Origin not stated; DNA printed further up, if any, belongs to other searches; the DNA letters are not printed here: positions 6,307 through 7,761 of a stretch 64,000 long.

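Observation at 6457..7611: Circularly permuted DNA C5-methyltransferase (motifs IV-VI-VIII-IX-X then I-II-III)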

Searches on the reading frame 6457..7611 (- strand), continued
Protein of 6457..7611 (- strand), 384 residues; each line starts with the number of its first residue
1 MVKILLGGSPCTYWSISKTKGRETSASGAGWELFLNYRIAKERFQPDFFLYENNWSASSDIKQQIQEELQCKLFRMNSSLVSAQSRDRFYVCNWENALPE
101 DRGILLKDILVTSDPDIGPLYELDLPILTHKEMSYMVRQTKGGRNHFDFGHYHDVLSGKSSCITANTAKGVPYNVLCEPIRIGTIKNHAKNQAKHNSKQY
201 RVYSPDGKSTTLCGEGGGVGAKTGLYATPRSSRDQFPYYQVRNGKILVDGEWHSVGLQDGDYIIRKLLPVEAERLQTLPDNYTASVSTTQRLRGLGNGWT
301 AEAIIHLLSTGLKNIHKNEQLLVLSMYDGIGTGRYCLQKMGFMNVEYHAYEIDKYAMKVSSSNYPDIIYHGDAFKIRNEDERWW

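Call 23: get_annotated_region(hit=H2, flank=4000)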
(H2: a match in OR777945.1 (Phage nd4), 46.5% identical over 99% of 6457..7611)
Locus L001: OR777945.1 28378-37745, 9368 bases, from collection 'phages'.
description: Phage nd4, complete genome.
organism: Phage nd4 (NCBI taxid 3110883)
taxonomy: Viruses; Duplodnaviria; Heunggongvirae; Uroviricota; Caudoviricetes
host: -; source: -; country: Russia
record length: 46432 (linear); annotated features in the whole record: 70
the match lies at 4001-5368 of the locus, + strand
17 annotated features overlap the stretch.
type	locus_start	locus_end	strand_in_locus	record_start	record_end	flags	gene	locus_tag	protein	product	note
CDS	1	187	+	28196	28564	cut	-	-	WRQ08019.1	hypothetical protein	-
CDS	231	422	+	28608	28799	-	-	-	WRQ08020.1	hypothetical protein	-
CDS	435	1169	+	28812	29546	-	-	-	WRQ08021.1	hypothetical protein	-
CDS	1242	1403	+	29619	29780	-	-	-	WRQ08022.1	hypothetical protein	-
CDS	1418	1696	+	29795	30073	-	-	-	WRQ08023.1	hypothetical protein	-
CDS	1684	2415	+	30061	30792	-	-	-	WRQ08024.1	hypothetical protein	-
CDS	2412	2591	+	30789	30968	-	-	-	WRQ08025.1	hypothetical protein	-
CDS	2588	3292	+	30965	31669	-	-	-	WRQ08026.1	hypothetical protein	-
CDS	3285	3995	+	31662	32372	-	-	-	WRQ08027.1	DNA polymerase III alpha subunit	-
CDS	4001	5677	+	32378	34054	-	-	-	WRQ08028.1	hypothetical protein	-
CDS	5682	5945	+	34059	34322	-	-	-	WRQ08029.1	hypothetical protein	-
CDS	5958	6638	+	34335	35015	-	-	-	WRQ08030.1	hypothetical protein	-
CDS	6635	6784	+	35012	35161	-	-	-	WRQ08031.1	hypothetical protein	-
CDS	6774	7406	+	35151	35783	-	-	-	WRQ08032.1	hypothetical protein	-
CDS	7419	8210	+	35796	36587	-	-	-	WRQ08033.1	hypothetical protein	-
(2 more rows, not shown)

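Call 24: get_annotated_region(hit=H7, flank=1500)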
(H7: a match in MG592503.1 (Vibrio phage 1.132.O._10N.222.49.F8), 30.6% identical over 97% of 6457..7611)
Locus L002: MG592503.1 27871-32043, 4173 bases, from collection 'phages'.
description: Vibrio phage 1.132.O._10N.222.49.F8, partial genome.
organism: Vibrio phage 1.132.O._10N.222.49.F8 (NCBI taxid 1881201)
taxonomy: Viruses; Duplodnaviria; Heunggongvirae; Uroviricota; Caudoviricetes
host: Vibrio breoganii; source: iron chloride precipitation of 0.2um-filtered seawater, resuspended in oxalate solution; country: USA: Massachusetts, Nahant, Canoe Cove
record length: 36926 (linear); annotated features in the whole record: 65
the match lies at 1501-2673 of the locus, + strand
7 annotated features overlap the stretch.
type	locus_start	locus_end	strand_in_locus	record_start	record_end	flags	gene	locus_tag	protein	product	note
CDS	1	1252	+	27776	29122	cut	-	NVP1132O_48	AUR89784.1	P-loop containing nucleoside triphosphate hydrolase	NVP1132O_48; aclame_best_match:protein:proph:166195; tara_best_match:OM-RGC.v1.001996651; ...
CDS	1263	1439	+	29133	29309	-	-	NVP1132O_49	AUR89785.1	hypothetical protein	NVP1132O_49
CDS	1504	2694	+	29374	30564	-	-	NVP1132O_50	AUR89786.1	C-5 cytosine-specific DNA methylase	NVP1132O_50; tara_best_match:OM-RGC.v1.004219564; cvp_best_match:NCBI_PEP_323513047; InterPro:IPR018117; ...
CDS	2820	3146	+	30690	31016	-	-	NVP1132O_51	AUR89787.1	coil containing protein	NVP1132O_51; aclame_best_match:protein:proph:170864; tara_best_match:OM-RGC.v1.029362766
CDS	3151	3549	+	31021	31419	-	-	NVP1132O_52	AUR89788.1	NinG protein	NVP1132O_52; tara_best_match:OM-RGC.v1.026024243; Bacteriophage Lambda NinG protein; pfam:PF05766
CDS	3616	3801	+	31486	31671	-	-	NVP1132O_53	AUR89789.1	hypothetical protein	NVP1132O_53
CDS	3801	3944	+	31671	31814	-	-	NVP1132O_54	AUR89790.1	hypothetical protein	NVP1132O_54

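Call 25: get_annotated_region(hit=H17, flank=1500)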
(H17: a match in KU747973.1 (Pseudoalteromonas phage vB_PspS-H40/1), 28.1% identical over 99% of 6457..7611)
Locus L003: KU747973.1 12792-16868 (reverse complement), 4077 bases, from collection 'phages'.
description: Pseudoalteromonas phage vB_PspS-H40/1, complete genome.
organism: Pseudoalteromonas phage vB_PspS-H40/1 (NCBI taxid 1856120)
taxonomy: Viruses; Duplodnaviria; Heunggongvirae; Uroviricota; Caudoviricetes
host: Pseudoalteromonas sp.; source: ocean; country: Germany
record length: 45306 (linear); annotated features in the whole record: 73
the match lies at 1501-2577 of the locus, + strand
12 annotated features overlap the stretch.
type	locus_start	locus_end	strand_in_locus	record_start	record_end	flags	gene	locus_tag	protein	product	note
CDS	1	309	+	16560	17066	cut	-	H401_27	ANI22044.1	putative RNaseH-like domain protein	containing RNA recognition motif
CDS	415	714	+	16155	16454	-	-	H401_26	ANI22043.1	hypothetical protein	-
CDS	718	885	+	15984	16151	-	-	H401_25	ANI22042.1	hypothetical protein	-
CDS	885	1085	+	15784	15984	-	-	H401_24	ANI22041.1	hypothetical protein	-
CDS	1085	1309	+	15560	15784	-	-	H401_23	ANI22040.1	hypothetical protein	-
CDS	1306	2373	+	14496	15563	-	-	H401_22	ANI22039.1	putative DNA-methyltransferase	-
CDS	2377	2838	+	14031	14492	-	-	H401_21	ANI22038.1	hypothetical protein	-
CDS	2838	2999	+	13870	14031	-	-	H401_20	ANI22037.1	hypothetical protein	-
CDS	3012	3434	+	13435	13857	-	-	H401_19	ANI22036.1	putative DNA-binding protein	-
CDS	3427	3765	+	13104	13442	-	-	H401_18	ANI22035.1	hypothetical protein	-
CDS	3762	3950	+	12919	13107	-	-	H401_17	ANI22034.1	hypothetical protein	-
CDS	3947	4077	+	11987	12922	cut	-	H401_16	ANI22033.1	putative DNA methylase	-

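Call 26: get_annotated_region(hit=H22, flank=1500)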
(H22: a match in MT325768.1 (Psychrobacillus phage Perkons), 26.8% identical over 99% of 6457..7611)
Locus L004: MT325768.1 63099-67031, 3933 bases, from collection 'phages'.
description: Psychrobacillus phage Perkons, complete genome.
organism: Psychrobacillus phage Perkons (NCBI taxid 2729574)
taxonomy: Viruses; Duplodnaviria; Heunggongvirae; Uroviricota; Caudoviricetes
host: Psychrobacillus psychrodurans; source: ice-free soil sample (4-10 cm depth) collected near Rasmussen hut; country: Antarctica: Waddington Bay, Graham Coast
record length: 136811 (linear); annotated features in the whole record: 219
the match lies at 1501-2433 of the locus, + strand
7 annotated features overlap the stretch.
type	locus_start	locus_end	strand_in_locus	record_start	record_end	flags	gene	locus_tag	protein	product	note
CDS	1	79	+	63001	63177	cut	-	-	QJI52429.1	hypothetical protein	ORF132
CDS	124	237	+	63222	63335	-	-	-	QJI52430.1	hypothetical protein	ORF133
CDS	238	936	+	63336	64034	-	-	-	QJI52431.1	hypothetical protein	ORF134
CDS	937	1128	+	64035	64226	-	-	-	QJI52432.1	hypothetical protein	ORF135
CDS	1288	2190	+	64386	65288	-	-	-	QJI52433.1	site-specific DNA-cytosine methylase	ORF136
CDS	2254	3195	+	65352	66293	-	-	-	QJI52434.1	site-specific DNA-cytosine methylase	ORF137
CDS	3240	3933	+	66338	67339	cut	-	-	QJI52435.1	site-specific DNA-cytosine methylase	ORF138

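Call 28: predict_structure(alignment_id=A1)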
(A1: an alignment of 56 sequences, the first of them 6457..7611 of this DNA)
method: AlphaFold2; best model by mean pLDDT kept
length: 384 residues; sequences in the alignment: 56
mean_pLDDT: 79.6   pTM: 0.81
mean pLDDT of the five models: 79.6, 78.7, 78.5, 78.1, 75.9
residues with pLDDT >= 90: 144; 70-90: 144; 50-70: 59; < 50: 37
segments of 3 or more residues with pLDDT < 50: 147-162, 164-176, 212-217
pLDDT, mean of each block of 10 residues (from residue 1): 88 70 86 92 95 89 95 92 88 94 87 75 66 52 52 38 42 50 76 63 83 52 80 80 85 81 89 92 90 74 96 97 88 96 96 88 95 78 57
secondary structure, 60 per line:
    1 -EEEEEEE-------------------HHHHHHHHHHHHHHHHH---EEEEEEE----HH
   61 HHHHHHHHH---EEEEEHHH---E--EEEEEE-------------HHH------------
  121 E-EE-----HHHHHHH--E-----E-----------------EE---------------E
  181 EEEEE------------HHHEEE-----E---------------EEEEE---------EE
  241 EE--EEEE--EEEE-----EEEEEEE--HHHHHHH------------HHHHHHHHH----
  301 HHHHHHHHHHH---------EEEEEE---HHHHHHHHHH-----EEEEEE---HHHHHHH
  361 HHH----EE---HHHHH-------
elements in order: E2-8 H28-44 E48-54 H59-69 E73-77 E87-92 H130-136 E180-185 E201-203 E225-229 E239-242 E245-248 E251-254 E260-266 H269-275 H288-296 H301-311 E321-326 H330-339 E345-350 H354-363 H373-377
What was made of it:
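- On DNA cytosine-5 methyltransferase superfamily (Pfam PF00145): AlphaFold2 pTM 0.81 (call 28).
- Its secondary-structure order is beta4-alphaD-beta5-alphaE-beta6-beta7 / TRD / helices IX-X / beta1-alphaA-beta2-alphaB-beta3-alphaC (call 28). About 40 residues of the TRD have pLDDT below 50 (call 28). The model is compact and confident (call 28).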

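Call 30: fold_search(model_id=the predicted structure, library=pdb)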
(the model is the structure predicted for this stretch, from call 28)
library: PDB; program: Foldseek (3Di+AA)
matches with E <= 10: 815; with E <= 0.001: 100
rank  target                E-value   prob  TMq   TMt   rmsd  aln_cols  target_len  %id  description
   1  2i9k_A                3.1e-12  1.00  0.49  0.57   8.1       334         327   19  Engineered Extrahelical Base Destabilization Enhances Sequence Discrimination of DNA Methyltransferase M.HhaI (released 2006-10-10)
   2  2uyc_A                8.6e-12  1.00  0.49  0.57   8.1       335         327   18  HhaI DNA methyltransferase R163N mutant complex with 13mer GCGC-GMGC oligonucleotide and SAH (released 2008-05-27)
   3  1fjx_A                1.5e-11  1.00  0.47  0.55   8.5       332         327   20  STRUCTURE OF TERNARY COMPLEX OF HHAI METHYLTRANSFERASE MUTANT (T250G) IN COMPLEX WITH DNA AND ADOHCY (released 2000-12-15)
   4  2z6u_A                2.1e-11  1.00  0.48  0.55   9.0       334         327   20  Ternary structure of the Glu119Ala M.HhaI, C5-Cytosine DNA methyltransferase, with unmodified DNA and AdoHcy (released 2007-11-20)
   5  2uz4_A                3.5e-11  1.00  0.48  0.56   9.0       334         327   19  HhaI DNA methyltransferase R165N mutant complex with 13mer GCGC-GMGC oligonucleotide and SAH (released 2008-06-03)
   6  2zcj_A                3.7e-11  1.00  0.50  0.58   8.1       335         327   19  Ternary structure of the Glu119Gln M.HhaI, C5-Cytosine DNA methyltransferase, with unmodified DNA and AdoHcy (released 2007-12-04)
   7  2z6a_A                3.9e-11  1.00  0.48  0.56   9.1       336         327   20  S-Adenosyl-L-methionine-Dependent Methyl Transfer: Observable Precatalytic Intermediates during DNA Cytosine Methylati (released 2007-08-21)
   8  2uyh_A                2.1e-10  1.00  0.46  0.53   9.2       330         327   20  HhaI DNA methyltransferase S87Q-Q237S mutant complex with 13mer GCGC- GMGC oligonucleotide and SAH (released 2008-05-27)
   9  2z6q_A                3.1e-10  1.00  0.47  0.54   9.6       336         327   19  Ternary structure of Arg165Ala M.HhaI C5-Cytosine DNA methyltransferase with unmodified DNA and AdoHcy (released 2007-08-28)
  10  5lod_A                7.1e-10  1.00  0.47  0.56   7.0       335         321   19  Crystal structure of HhaI DNA methyltransferase in APO form (released 2017-08-16)
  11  1svu_A                6.3e-09  1.00  0.40  0.50   9.9       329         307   18  Structure of the Q237W mutant of HhaI DNA methyltransferase: an insight into protein-protein interactions (released 2004-06-29)
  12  1hmy                  1.9e-08  1.00  0.42  0.49  10.4       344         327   20  CRYSTAL STRUCTURE OF THE HHAI DNA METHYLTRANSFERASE COMPLEXED WITH S-ADENOSYL-L-METHIONINE (released 1993-10-31)
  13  1svu_B                2.5e-08  1.00  0.43  0.52   9.5       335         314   19  Structure of the Q237W mutant of HhaI DNA methyltransferase: an insight into protein-protein interactions (released 2004-06-29)
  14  8tci_A                6.7e-08  1.00  0.37  0.50   8.7       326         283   16  Crystal structure of DNMT3C-DNMT3L in complex with CGG DNA (released 2024-08-14)
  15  6u91_A                9.6e-08  1.00  0.38  0.49   7.8       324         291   15  Crystal structure of DNMT3B(Q772R)-DNMT3L in complex with CpGpT DNA (released 2020-06-10)
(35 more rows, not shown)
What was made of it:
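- On DNA cytosine-5 methyltransferase superfamily (Pfam PF00145): Foldseek matches M.HhaI at E 3e-12 with probability 1.00, and also DNMT3 and DRM (call 30).
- The best Foldseek matches are M.HhaI (E 3e-12), DNMT3A/B/C and DRM (call 30).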

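Call 32: search_protein_families(library=ncbifam, proteins=[window:6457-7611:-], max_evalue=0.01)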
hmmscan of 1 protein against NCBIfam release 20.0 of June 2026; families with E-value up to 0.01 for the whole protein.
window:6457-7611:- (384 aa): 1 family
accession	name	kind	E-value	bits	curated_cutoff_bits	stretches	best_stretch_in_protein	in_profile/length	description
TIGR00675.1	dcm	superfamily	8.1e-15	55.3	100.65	1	3-298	62-316/329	DNA (cytosine-5-)-methyltransferase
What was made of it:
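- On Canonical Dcm/M.HhaI-type architecture (NCBIfam TIGR00675 dcm): TIGR00675 scores 55.3 bits against a cut-off of 100.65 and matches only residues 3-298 (call 32).
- The protein scores below NCBIfam's dcm cut-off (55 against 100.65 bits, call 32), although this probably reflects the permutation itself.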

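Call 33: find_encoding_contigs(protein=window:6457-7611:-, flank=3000, max_places=4)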
Protein window:6457-7611:- (384 aa): 1 contig read that carries it; 1 place shown.
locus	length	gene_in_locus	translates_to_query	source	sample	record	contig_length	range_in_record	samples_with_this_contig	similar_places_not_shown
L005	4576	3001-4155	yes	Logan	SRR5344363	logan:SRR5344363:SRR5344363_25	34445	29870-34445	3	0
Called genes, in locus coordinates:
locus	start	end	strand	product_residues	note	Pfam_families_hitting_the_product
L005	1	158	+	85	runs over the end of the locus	-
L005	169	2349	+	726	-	PF08433:KTI12 (weak), PF13671:AAA_33, PF00149:Metallophos, PF09511:RNA_lig_T4_1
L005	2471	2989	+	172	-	PF07486:Hydrolase_2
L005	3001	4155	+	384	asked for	PF00145:DNA_methylase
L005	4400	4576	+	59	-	?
